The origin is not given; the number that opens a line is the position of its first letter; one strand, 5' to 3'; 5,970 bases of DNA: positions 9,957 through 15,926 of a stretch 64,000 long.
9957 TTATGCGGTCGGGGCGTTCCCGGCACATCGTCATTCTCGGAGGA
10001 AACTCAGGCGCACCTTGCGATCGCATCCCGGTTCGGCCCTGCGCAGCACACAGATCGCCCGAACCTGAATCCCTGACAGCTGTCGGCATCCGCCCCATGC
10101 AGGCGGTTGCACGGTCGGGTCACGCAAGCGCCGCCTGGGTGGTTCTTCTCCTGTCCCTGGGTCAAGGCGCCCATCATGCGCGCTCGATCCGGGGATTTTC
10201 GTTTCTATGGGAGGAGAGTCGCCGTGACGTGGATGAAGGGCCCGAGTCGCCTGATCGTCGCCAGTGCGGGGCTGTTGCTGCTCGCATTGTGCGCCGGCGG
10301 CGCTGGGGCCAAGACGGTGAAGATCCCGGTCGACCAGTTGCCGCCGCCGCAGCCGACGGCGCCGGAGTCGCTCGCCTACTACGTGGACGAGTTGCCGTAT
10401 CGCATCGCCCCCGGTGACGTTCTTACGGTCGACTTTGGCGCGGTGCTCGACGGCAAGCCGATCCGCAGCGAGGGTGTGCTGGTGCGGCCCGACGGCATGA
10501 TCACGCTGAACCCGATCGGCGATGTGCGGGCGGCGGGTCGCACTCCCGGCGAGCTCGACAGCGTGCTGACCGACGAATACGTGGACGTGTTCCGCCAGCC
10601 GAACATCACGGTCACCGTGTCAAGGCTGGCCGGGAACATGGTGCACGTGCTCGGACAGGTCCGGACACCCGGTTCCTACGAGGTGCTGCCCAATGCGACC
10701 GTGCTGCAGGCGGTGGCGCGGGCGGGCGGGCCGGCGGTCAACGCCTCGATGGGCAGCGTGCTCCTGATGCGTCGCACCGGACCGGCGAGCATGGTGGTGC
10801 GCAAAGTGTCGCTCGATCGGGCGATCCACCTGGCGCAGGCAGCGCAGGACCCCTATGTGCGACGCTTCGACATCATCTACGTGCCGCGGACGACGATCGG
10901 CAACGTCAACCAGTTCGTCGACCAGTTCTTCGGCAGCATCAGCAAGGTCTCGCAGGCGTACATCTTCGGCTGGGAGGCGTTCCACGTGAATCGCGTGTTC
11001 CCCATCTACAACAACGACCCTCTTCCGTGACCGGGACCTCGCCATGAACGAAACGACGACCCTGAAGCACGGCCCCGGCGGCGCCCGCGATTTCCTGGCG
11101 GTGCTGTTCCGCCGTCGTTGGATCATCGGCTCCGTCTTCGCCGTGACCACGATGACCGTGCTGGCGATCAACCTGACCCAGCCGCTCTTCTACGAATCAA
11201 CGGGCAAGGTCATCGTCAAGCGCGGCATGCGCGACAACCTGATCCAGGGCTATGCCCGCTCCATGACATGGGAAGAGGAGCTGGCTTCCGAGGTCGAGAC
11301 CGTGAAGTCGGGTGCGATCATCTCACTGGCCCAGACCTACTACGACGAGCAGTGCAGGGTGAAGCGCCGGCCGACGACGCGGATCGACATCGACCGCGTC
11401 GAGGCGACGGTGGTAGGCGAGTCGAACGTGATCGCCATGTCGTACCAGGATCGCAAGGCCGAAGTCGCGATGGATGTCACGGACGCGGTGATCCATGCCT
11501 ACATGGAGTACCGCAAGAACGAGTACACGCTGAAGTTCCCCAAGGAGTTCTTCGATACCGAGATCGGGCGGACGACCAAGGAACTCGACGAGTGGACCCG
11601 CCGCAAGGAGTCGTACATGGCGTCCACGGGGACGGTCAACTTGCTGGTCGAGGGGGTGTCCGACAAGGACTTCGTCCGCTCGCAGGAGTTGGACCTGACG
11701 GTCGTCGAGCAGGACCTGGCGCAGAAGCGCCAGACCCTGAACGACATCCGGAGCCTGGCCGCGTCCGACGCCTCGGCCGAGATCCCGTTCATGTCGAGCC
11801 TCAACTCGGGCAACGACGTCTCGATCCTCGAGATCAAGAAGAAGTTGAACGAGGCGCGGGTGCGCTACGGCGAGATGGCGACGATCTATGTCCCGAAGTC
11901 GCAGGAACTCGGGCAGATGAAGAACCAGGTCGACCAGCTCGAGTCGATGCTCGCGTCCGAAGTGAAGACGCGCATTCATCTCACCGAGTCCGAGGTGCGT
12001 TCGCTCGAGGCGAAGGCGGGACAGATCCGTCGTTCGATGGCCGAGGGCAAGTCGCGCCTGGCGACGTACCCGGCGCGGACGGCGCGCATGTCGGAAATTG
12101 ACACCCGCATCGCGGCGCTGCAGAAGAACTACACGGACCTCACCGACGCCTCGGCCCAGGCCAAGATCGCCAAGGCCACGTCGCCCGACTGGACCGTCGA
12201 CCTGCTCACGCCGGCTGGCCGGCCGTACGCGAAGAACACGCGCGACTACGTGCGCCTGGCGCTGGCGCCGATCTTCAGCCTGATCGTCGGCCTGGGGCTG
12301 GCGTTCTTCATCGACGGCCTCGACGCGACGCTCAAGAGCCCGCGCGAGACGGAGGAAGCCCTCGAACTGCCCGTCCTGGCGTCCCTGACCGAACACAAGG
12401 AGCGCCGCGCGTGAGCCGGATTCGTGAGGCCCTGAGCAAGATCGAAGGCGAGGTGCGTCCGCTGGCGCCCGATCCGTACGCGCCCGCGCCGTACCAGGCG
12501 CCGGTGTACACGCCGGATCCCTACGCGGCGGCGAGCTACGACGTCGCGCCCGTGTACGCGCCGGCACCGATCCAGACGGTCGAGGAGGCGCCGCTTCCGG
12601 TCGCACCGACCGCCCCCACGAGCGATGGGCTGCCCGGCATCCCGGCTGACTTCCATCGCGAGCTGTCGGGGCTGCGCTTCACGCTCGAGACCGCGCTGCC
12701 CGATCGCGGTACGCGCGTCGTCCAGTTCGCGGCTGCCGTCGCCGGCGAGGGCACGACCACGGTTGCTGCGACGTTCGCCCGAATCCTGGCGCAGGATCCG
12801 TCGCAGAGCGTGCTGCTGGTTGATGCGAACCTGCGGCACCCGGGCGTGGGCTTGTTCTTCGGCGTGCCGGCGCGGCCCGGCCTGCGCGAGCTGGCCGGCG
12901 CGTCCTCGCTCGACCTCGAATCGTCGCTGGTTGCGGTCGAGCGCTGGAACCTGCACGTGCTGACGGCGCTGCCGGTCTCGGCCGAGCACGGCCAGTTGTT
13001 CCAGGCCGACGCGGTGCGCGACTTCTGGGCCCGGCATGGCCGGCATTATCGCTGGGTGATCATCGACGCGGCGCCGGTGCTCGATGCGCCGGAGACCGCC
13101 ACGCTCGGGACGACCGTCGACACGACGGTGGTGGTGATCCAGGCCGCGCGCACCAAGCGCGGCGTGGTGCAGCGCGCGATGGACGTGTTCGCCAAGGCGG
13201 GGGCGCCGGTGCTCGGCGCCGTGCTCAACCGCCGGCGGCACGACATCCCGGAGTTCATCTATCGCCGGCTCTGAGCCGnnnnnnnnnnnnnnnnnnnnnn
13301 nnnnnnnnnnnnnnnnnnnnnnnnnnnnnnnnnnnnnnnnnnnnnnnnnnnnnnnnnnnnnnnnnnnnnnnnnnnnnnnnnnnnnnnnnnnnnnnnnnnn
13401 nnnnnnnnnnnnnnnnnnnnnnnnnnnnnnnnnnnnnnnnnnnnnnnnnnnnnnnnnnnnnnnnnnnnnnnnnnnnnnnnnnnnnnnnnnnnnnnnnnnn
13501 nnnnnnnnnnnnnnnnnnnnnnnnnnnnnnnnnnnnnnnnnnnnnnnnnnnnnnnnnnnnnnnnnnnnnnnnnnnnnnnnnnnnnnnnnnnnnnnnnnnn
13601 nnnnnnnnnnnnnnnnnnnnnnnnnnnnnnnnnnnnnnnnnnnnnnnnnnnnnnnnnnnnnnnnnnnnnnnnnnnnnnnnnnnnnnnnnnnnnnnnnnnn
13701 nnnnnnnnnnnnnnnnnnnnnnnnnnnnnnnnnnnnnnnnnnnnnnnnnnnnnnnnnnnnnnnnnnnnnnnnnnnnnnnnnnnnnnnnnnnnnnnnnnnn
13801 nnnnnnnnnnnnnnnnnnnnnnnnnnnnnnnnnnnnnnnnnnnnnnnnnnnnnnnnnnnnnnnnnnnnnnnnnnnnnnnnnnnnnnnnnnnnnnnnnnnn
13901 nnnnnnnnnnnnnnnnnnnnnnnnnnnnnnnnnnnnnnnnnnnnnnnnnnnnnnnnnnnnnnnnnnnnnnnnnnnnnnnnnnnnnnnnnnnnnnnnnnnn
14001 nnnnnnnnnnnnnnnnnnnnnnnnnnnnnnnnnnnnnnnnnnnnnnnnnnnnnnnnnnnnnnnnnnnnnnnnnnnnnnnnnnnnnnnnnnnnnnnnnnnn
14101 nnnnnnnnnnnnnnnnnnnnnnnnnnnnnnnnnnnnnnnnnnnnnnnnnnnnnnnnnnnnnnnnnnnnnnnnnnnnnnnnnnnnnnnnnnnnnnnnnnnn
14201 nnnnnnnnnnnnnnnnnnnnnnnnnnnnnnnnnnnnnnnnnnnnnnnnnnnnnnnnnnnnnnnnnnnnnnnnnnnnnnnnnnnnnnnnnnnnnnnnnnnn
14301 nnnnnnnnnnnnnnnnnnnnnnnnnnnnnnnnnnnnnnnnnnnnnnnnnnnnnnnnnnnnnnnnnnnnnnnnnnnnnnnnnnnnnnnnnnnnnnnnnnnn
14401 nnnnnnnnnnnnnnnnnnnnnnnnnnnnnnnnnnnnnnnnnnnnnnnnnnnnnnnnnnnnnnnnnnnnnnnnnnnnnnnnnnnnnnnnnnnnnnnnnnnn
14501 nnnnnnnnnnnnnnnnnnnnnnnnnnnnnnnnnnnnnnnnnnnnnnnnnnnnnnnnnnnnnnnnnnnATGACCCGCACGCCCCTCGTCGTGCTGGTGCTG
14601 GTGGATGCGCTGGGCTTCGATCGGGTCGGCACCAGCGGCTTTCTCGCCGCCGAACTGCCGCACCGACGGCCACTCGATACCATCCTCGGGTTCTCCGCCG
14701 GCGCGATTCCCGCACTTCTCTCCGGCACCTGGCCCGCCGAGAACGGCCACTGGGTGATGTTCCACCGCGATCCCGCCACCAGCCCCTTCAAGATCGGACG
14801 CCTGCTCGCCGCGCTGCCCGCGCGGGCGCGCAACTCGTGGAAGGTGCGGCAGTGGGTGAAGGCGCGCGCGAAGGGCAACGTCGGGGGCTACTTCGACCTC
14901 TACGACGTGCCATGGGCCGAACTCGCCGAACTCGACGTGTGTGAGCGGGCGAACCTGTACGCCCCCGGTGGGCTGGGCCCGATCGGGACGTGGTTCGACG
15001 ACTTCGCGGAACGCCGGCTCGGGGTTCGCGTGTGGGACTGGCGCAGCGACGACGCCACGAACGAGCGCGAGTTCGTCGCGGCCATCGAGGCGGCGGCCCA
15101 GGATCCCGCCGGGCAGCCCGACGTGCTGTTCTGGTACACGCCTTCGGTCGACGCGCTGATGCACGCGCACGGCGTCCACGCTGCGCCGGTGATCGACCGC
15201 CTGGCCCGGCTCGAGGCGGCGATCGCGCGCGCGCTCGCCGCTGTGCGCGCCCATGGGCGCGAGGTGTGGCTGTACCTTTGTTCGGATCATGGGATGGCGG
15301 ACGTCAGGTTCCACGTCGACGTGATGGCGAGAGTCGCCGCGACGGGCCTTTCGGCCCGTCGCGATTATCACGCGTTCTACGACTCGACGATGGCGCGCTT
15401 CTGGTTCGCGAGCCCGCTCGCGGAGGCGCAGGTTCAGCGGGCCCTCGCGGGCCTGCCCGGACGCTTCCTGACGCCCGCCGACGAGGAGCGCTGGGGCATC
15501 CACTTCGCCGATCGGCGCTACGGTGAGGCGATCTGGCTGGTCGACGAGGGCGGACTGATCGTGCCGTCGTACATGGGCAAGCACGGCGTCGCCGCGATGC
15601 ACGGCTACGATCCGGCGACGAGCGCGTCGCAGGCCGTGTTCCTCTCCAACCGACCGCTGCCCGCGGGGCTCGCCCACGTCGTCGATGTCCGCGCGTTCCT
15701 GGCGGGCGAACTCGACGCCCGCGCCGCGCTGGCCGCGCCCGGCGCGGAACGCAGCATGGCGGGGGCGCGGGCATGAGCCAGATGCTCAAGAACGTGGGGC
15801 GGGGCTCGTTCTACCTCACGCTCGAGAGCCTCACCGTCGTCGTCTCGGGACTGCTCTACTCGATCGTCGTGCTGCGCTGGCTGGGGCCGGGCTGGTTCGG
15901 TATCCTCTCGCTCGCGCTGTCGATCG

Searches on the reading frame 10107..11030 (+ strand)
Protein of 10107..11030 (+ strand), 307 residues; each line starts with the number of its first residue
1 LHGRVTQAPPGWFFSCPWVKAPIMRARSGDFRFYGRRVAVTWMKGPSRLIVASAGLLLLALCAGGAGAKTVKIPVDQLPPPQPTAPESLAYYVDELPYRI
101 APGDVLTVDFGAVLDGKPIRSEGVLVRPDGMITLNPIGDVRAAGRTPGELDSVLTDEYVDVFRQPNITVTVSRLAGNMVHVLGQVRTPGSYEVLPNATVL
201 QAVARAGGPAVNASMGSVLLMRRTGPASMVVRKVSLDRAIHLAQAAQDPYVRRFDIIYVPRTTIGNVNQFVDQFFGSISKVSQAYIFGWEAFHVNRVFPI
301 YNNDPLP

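Call 10: search_protein_families(library=pfam, proteins=[window:10107-11030:+], max_evalue=0.01)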
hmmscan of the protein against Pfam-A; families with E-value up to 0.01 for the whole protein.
window:10107-11030:+ (307 aa): 3 families
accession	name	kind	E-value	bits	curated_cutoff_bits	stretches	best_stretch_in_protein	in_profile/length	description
PF02563.21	Poly_export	-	9.3e-16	58.2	28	1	97-171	6-76/77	Polysaccharide biosynthesis/export protein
PF10531.15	SLBB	-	4.6e-11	42.8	27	1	178-229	1-52/55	SLBB domain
PF22461.2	SLBB_2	-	1.6e-05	25.4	27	1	179-259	3-79/79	SLBB domain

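Call 53: search_protein_families(library=ncbifam, proteins=[window:10107-11030:+], max_evalue=0.00001)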
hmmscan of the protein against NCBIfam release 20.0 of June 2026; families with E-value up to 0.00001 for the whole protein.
window:10107-11030:+ (307 aa): 4 families
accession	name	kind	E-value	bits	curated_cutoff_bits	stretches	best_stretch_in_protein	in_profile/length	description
TIGR03027.2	pepcterm_export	equivalog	3.2e-23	82.3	180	1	98-262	3-167/169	XrtA/PEP-CTERM system exopolysaccharide export protein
NF041843.1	EpsY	equivalog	8e-20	70.9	320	1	97-248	52-199/211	exopolysaccharide export protein EpsY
NF011658.0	PRK15078.1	subfamily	1.4e-13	50.4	333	1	88-262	75-252/380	polysaccharide export protein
TIGR03028.1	EpsE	equivalog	2.6e-13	49.9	262.65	1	98-262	2-162/239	polysaccharide export protein EpsE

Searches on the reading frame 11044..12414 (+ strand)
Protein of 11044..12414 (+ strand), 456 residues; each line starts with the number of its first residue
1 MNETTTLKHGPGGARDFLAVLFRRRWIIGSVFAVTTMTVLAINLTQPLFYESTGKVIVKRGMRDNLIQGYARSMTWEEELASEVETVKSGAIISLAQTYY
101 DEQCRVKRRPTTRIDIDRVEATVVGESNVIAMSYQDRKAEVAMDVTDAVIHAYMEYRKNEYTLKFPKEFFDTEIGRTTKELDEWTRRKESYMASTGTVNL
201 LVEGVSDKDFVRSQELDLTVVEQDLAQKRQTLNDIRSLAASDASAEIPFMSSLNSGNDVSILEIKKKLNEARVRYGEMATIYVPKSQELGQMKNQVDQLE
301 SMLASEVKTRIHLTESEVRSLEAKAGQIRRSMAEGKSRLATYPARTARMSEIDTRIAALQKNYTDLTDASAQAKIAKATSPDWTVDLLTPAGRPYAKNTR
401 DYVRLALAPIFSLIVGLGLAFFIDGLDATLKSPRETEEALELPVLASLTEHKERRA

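Call 9: search_protein_families(library=pfam, proteins=[window:11044-12414:+], max_evalue=0.01)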
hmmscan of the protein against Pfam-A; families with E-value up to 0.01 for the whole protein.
window:11044-12414:+ (456 aa): 0 families

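Call 53: search_protein_families(library=ncbifam, proteins=[window:11044-12414:+], max_evalue=0.00001)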
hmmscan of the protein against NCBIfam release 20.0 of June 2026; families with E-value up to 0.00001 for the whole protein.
window:11044-12414:+ (456 aa): 2 families
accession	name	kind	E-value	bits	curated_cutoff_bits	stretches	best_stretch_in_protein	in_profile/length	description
TIGR03017.1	EpsF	equivalog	7.5e-21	74.4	422.75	1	124-448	128-443/444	chain length determinant protein EpsF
TIGR03007.1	pepcterm_ChnLen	equivalog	6.3e-20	70.9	278.85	1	16-449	5-461/498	XrtA system polysaccharide chain length determinant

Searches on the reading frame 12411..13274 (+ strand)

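Call 9: search_protein_families(library=pfam, proteins=[window:12411-13274:+], max_evalue=0.01)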
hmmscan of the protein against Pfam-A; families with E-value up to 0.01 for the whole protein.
window:12411-13274:+ (287 aa): 2 families
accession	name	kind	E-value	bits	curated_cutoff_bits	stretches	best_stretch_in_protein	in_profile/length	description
PF13614.12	AAA_31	-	0.0009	19.7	27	0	211-246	116-150/177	AAA domain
PF10609.15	ParA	-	0.0053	16.6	27.1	0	107-275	9-175/246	NUBPL iron-transfer P-loop NTPase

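Call 53: search_protein_families(library=ncbifam, proteins=[window:12411-13274:+], max_evalue=0.00001)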
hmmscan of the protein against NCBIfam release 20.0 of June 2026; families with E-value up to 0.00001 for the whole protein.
window:12411-13274:+ (287 aa): 8 families
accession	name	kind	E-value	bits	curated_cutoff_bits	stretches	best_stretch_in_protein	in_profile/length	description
TIGR03018.1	pepcterm_TyrKin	hypoth_equivalog_domain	3e-25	88.8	230.65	1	101-272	35-206/207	XrtA-associated tyrosine autokinase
TIGR01007.1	eps_fam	subfamily_domain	4.8e-23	81.8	108.05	1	101-278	17-193/204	polysaccharide biosynthesis tyrosine autokinase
NF007350.0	PRK09841.1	equivalog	2.7e-20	72.1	1248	1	84-273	514-701/726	tyrosine-protein kinase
TIGR03029.1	EpsG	equivalog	3.1e-18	65.9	313.8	1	88-273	90-273/274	chain length determinant protein tyrosine kinase EpsG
TIGR01005.1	eps_transp_fam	subfamily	2.4e-13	49.2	411.7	1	79-274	523-717/754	exopolysaccharide transport protein family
NF008568.0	PRK11519.1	equivalog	1e-12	47.1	1068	1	86-273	511-696/720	tyrosine-protein kinase Wzc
TIGR01969.1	minD_arch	subfamily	5.3e-07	29.1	201.75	1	102-278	1-173/251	cell division ATPase MinD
TIGR03815.1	CpaE_hom_Actino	equivalog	5.7e-06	25.7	154.45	1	96-246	106-255/340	septum site-determining protein Ssd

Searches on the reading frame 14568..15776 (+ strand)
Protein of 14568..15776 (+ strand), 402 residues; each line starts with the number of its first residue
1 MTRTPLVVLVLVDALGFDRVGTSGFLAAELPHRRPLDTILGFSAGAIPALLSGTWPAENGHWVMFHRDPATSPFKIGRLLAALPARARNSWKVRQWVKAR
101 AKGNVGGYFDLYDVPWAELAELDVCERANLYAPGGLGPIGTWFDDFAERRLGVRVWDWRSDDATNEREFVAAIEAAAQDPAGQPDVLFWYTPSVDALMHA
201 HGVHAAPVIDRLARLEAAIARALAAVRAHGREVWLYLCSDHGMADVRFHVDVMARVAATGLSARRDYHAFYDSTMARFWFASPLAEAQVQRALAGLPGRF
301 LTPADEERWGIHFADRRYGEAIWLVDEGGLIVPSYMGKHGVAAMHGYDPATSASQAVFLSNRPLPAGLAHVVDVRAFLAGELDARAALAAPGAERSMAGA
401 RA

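Call 9: search_protein_families(library=pfam, proteins=[window:14568-15776:+], max_evalue=0.01)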
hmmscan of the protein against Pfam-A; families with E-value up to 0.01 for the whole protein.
window:14568-15776:+ (402 aa): 1 family
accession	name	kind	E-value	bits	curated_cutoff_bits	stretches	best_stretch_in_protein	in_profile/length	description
PF01663.27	Phosphodiest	-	4e-14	53.4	23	1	99-348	90-342/342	Type I phosphodiesterase / nucleotide pyrophosphatase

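Call 53: search_protein_families(library=ncbifam, proteins=[window:14568-15776:+], max_evalue=0.00001)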
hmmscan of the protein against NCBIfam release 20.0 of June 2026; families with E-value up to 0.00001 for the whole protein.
window:14568-15776:+ (402 aa): 0 families
